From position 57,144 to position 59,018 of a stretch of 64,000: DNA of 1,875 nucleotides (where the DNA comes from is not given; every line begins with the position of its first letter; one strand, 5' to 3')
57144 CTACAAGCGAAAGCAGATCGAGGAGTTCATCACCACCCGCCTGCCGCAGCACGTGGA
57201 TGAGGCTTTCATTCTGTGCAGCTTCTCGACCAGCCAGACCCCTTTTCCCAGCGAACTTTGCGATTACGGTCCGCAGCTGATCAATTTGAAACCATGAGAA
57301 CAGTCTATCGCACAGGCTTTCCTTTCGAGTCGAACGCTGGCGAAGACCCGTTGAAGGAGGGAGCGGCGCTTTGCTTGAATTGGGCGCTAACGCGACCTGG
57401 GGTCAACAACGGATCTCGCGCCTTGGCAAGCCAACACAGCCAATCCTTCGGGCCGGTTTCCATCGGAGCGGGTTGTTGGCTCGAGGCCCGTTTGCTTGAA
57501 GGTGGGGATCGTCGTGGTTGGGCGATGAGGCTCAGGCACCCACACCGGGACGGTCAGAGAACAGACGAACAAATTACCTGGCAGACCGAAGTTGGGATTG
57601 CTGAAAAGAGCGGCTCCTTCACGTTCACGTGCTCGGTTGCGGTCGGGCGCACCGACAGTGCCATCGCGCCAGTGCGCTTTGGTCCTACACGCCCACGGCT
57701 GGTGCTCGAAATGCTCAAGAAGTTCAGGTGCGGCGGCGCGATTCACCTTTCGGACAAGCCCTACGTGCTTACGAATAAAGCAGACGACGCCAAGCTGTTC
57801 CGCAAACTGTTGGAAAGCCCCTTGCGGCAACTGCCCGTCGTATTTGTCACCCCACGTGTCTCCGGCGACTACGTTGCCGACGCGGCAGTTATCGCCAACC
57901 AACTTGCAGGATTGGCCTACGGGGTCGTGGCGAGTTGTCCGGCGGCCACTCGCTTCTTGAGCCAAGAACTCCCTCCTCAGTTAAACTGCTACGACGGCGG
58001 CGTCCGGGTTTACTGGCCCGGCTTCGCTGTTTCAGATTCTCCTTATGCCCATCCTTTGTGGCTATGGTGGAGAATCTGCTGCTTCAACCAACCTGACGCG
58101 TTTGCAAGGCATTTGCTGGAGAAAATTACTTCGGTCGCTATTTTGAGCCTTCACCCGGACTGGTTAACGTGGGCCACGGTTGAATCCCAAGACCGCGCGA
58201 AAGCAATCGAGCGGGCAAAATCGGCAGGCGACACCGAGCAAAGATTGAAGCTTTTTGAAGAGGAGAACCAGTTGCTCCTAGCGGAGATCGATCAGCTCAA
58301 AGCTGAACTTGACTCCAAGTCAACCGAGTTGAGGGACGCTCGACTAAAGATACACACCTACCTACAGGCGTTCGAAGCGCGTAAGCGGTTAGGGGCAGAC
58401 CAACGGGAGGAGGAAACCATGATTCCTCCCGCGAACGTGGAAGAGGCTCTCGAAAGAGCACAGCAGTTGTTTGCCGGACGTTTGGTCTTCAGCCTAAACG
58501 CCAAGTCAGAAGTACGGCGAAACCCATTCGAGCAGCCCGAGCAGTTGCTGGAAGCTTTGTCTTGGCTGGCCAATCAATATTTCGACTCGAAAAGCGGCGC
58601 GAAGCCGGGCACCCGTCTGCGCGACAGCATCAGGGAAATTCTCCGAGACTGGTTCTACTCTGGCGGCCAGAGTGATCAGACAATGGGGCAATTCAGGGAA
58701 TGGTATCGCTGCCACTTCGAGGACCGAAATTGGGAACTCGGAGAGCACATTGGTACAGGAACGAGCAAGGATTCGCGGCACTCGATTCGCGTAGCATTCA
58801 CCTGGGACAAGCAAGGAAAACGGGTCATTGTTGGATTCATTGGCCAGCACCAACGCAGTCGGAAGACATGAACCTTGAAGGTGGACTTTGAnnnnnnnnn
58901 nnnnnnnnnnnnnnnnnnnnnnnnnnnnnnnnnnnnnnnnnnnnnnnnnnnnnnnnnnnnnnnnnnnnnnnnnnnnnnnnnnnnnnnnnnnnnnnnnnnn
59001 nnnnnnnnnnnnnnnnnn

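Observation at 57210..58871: Intact 525-aa orphan ORF on a 1.66 kb low-GC segment that replaced the middle of a defence/RM-type gene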

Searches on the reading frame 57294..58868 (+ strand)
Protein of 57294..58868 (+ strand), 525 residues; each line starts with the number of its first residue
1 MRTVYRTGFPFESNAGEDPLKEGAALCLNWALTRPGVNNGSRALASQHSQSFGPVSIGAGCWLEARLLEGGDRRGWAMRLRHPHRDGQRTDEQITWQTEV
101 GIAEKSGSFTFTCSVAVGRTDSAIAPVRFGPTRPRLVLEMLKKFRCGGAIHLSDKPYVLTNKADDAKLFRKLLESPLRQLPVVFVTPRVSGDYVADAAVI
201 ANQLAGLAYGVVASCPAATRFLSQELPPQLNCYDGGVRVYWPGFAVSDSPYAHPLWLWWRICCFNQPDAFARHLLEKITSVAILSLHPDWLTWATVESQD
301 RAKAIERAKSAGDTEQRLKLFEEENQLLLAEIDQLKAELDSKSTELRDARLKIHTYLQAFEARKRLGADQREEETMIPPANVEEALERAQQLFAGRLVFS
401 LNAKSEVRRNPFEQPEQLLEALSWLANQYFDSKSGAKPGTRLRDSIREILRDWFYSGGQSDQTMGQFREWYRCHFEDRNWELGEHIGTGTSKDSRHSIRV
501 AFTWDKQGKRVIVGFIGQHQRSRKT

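Call 6: search_protein_families(library=pfam, proteins=[window:57294-58868:+], max_evalue=1)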
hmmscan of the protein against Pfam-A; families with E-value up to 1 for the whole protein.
window:57294-58868:+ (525 aa): 2 families
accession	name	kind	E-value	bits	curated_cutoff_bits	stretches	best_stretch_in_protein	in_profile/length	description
PF09738.14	LRRFIP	-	0.0023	17.8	28.2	1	297-353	205-260/300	LRRFIP family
PF07716.20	bZIP_2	-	0.032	14.8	22.3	1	313-338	29-54/54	Basic region leucine zipper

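Call 7: search_protein_families(library=padloc, proteins=[window:57294-58868:+], max_evalue=1)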
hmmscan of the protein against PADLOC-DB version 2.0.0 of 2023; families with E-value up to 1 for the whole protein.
window:57294-58868:+ (525 aa): 6 families
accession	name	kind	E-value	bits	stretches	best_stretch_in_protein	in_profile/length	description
PDLC04161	HEC-07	-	2.4e-62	209.6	1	2-523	22-551/553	-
PDLC04159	HEC-07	-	1.9e-28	97.5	2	301-523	317-529/531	-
PDLC04160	HEC-07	-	5e-25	86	1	13-519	46-551/557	-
PDLC04158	HEC-07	-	1.3e-14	51.6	1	161-520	160-521/526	-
PDLC03912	NsnC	-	0.0045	14.9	1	496-519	286-309/316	-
PDLC03863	LmuB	-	0.055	10.1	1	309-457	335-481/610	-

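Call 8: search_protein_families(library=ncbifam, proteins=[window:57294-58868:+], max_evalue=1)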
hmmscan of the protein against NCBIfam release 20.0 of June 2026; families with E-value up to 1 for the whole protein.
window:57294-58868:+ (525 aa): 0 families

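Call 9: search_protein_families(library=phrogs, proteins=[window:57294-58868:+], max_evalue=1)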
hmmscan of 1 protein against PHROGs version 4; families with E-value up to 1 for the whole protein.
window:57294-58868:+ (525 aa): 5 families
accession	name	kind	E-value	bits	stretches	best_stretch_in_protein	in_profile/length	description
phrog_22180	-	unknown function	0.052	14.7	1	259-282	48-71/74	-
phrog_3671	-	unknown function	0.1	13.8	1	293-356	26-83/87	-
phrog_12932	-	unknown function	0.13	13.6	1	269-299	30-60/89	-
phrog_9841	-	lysis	0.27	12.4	1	295-349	39-93/120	Rz-like spanin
phrog_2731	-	unknown function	0.3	12.3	1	440-460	3-23/43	-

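Call 17: find_homologous_proteins(query=window:57294-58868:+)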
Query window:57294-58868:+ (525 aa): 15 proteins with E <= 0.001 among 8000 candidates.
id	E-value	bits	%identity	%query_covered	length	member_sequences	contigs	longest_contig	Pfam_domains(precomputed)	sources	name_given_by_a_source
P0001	2.1e-220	751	62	100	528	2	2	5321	-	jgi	jgi:hypothetical protein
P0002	1.9e-217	741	61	100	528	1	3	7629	-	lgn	-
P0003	2.4e-216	737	60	100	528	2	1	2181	-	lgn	-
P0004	6.6e-215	733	60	100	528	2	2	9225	-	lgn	-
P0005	9.4e-215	732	60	100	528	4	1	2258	-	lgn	-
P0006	1.9e-213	728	60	100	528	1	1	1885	-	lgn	-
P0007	1.1e-207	709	59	100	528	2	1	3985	-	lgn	-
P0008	9.5e-202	689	58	100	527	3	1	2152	-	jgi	-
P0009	5.9e-193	660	56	100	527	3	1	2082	-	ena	-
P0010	7.2e-185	633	63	83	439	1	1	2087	-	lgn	-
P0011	1.9e-162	559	51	100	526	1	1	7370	-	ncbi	-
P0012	1.1e-158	547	49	100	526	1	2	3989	-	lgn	-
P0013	1.4e-138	481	49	92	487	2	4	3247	-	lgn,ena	-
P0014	2.1e-117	411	58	58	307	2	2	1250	-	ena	-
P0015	4.4e-95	337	34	100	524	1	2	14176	-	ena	-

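Call 25: find_encoding_contigs(protein=P0015, flank=8000, max_places=3)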
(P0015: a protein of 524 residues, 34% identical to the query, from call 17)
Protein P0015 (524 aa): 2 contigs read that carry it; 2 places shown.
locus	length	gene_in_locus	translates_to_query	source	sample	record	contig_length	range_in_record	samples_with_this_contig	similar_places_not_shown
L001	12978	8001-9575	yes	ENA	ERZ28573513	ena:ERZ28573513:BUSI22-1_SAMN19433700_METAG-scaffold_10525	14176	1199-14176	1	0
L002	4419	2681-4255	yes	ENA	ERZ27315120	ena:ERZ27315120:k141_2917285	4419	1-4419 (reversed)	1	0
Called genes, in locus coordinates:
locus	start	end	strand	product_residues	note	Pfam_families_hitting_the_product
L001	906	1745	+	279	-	PF02195:ParB_N, PF17762:HTH_ParB (weak)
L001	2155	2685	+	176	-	-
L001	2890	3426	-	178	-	-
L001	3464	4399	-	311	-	PF00126:HTH_1, PF03466:LysR_substrate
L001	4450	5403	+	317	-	PF00176:SNF2-rel_dom, PF00270:DEAD, PF04851:ResIII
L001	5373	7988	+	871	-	PF00271:Helicase_C, PF13020:NOV_C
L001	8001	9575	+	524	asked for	-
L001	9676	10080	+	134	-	-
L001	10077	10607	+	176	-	PF15731:MqsA_antitoxin (weak), PF13560:HTH_31 (weak), PF01381:HTH_3, PF12844:HTH_19 (weak)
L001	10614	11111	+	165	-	PF02556:SecB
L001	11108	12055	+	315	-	PF18144:SMODS (weak), PF26305:CD_NTase_C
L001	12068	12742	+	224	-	PF18153:Cap15_CD_rec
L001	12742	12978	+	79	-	?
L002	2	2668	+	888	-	?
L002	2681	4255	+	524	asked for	-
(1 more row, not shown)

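Call 29: find_related_loci(query=A1, collection=genome_contigs, flank=10000)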
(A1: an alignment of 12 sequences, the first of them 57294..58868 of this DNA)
Query A1 (525 aa) in genome_contigs; peptide patterns used: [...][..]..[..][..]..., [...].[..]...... (x = any residue, [..] = any of these).
22 stretches matched a pattern; 2 encode a relative of the query (tblastn E <= 1e-3); 2 distinct loci.
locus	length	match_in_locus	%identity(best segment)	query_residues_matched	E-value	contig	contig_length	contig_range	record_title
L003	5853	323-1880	58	1-520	3e-170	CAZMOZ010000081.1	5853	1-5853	MAG TPA_asm: uncultured Verrucomicrobiota bacterium isolate binchicken_co107_126 genome assembly, contig: NODE_28266_len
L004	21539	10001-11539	34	1-522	3e-92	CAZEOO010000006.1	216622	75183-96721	MAG TPA_asm: uncultured Chthoniobacteraceae bacterium isolate SRP216815_co1_285 genome assembly, contig: NODE_67_length_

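Call 33: find_encoding_contigs(protein=P0004, flank=8000, max_places=3)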
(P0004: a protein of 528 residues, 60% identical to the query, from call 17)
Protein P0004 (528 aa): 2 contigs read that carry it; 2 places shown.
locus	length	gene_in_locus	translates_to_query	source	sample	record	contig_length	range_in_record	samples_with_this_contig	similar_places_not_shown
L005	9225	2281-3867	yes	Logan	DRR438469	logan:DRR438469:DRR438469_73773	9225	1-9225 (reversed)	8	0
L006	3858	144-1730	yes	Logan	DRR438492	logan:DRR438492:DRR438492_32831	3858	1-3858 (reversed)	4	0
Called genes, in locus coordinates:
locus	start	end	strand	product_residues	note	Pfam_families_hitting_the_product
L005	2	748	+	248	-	?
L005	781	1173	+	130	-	-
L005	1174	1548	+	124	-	PF05635:23S_rRNA_IVP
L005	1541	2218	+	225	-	-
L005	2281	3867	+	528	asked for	-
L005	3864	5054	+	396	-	PF01555:N6_N4_Mtase (weak), PF01170:UPF0020 (faint)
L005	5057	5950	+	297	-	PF09549:RE_Bpu10I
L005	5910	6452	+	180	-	PF07690:MFS_1 (weak)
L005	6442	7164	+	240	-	-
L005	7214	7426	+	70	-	PF24113:DUF7387 (weak)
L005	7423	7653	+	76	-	PF07927:HicA_toxin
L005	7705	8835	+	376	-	PF00266:Aminotran_5, PF00155:Aminotran_1_2, PF01041:DegT_DnrJ_EryC1 (weak), PF01212:Beta_elim_lyase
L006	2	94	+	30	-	?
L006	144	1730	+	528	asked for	-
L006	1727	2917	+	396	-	PF01555:N6_N4_Mtase (weak), PF01170:UPF0020 (faint)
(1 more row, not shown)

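Call 34: find_encoding_contigs(protein=P0002, flank=8000, max_places=3)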
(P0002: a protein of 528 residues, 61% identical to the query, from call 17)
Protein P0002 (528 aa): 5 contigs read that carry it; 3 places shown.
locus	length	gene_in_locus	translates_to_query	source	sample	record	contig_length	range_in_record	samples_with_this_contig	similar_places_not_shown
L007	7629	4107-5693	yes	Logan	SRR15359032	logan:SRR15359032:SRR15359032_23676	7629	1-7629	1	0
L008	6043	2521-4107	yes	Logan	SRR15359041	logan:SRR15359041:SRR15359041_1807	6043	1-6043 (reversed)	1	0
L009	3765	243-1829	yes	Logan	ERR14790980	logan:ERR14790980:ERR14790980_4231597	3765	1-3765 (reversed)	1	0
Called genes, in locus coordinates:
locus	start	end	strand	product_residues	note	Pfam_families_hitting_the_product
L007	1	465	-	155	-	?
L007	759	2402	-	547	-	PF00158:Sigma54_activat, PF14532:Sigma54_activ_2, PF07728:AAA_5, PF18024:HTH_50 (faint), PF25601:AAA_lid_14, PF02954:HTH_8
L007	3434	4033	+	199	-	PF07690:MFS_1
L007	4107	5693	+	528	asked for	-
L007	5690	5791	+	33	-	-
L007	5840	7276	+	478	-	PF01555:N6_N4_Mtase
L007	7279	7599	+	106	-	-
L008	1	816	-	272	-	?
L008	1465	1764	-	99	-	-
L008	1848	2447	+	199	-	PF07690:MFS_1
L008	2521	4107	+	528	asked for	-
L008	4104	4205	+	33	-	-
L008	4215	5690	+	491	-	PF01555:N6_N4_Mtase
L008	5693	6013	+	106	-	-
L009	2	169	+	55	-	?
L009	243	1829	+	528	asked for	-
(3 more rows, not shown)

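Call 35: find_encoding_contigs(protein=P0011, flank=8000, max_places=3)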
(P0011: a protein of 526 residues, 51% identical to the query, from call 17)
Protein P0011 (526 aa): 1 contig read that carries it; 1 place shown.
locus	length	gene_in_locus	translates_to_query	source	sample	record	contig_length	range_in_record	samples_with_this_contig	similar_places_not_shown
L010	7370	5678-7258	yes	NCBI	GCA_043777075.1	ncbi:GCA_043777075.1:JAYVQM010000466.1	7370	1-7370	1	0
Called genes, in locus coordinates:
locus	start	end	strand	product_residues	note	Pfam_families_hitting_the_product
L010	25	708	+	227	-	-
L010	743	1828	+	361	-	-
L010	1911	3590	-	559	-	PF00034:Cytochrom_C, PF13442:Cytochrome_CBB3 (weak)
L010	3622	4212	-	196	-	-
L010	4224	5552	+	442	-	PF00733:Asn_synthase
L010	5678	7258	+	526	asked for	-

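Call 36: find_encoding_contigs(protein=P0001, flank=8000, max_places=3)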
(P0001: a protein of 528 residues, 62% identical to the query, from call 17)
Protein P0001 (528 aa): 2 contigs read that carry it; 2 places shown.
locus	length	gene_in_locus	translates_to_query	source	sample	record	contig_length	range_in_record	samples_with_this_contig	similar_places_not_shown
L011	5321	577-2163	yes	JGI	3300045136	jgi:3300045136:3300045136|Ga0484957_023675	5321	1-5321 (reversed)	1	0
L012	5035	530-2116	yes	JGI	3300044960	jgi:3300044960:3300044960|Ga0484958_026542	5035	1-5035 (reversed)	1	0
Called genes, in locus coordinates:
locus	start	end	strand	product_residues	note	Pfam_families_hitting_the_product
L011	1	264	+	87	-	?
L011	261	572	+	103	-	-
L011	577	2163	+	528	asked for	-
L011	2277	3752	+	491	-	PF01555:N6_N4_Mtase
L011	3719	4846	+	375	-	-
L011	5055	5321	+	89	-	?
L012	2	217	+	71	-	?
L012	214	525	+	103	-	-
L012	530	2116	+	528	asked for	-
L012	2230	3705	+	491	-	PF01555:N6_N4_Mtase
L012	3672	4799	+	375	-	-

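Call 38: predict_structure(alignment_id=A1)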
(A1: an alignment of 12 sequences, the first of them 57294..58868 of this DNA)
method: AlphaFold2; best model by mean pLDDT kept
length: 525 residues; sequences in the alignment: 12
mean_pLDDT: 70.3   pTM: 0.60
mean pLDDT of the five models: 70.3, 70.1, 70.0, 68.3, 67.2
residues with pLDDT >= 90: 82; 70-90: 237; 50-70: 99; < 50: 107
segments of 3 or more residues with pLDDT < 50: 366-405, 442-444, 452-468, 475-478, 483-498, 508-510, 516-525
pLDDT, mean of each block of 10 residues (from residue 1): 81 80 92 85 83 89 89 88 82 88 89 86 59 82 85 91 88 84 90 88 89 88 77 82 76 81 81 81 61 85 81 78 78 74 71 60 45 35 43 35 50 56 59 53 49 40 38 48 43 44 50 45 31
secondary structure, 60 per line:
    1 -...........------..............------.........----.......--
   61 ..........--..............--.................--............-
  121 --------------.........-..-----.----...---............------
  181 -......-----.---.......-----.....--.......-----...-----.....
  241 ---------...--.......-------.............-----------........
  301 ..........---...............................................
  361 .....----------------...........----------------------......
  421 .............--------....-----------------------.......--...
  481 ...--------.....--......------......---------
elements in order: E2-12 H19-32 H39-47 E52-58 E61-70 E73-86 E89-105 E108-119 H135-143 E157-159 H163-174 E182-187 H197-203 E209-213 H216-222 E236-240 E255-257 H258-261 H269-281 H293-310 H314-365 H382-392 H415-433 H442-445 E469-475 E478-483 H492-496 E499-504 E511-516

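Call 40: search_protein_representatives(alignment_id=A1)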
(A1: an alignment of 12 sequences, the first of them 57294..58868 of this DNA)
Query: 12 sequences, 528 profile positions. Proteins with E-value up to 0.001 (for the whole library): 4869; up to 1e-10: 2800; up to 1e-30: 644. The best 150 are listed.
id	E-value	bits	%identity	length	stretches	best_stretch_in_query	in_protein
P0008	1.7e-273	924.2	-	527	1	1-528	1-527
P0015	6.3e-215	730.9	-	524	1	1-528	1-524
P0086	5.2e-154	529.9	-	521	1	1-526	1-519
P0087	3.8e-152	523.8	-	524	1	1-527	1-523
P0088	1.0e-150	519.1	-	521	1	1-525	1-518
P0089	3.6e-149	514.0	-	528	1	1-527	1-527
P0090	1.1e-148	512.3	-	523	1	1-527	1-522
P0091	2.6e-144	497.9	-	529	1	1-527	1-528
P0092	1.3e-141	489.0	-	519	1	1-527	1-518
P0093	3.8e-141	487.5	-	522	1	1-527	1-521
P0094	1.0e-140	486.1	-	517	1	1-527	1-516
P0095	1.8e-137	475.3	-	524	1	1-527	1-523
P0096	2.5e-136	471.6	-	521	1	1-527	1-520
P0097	5.9e-135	467.0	-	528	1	1-527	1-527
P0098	2.2e-134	465.2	-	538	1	1-528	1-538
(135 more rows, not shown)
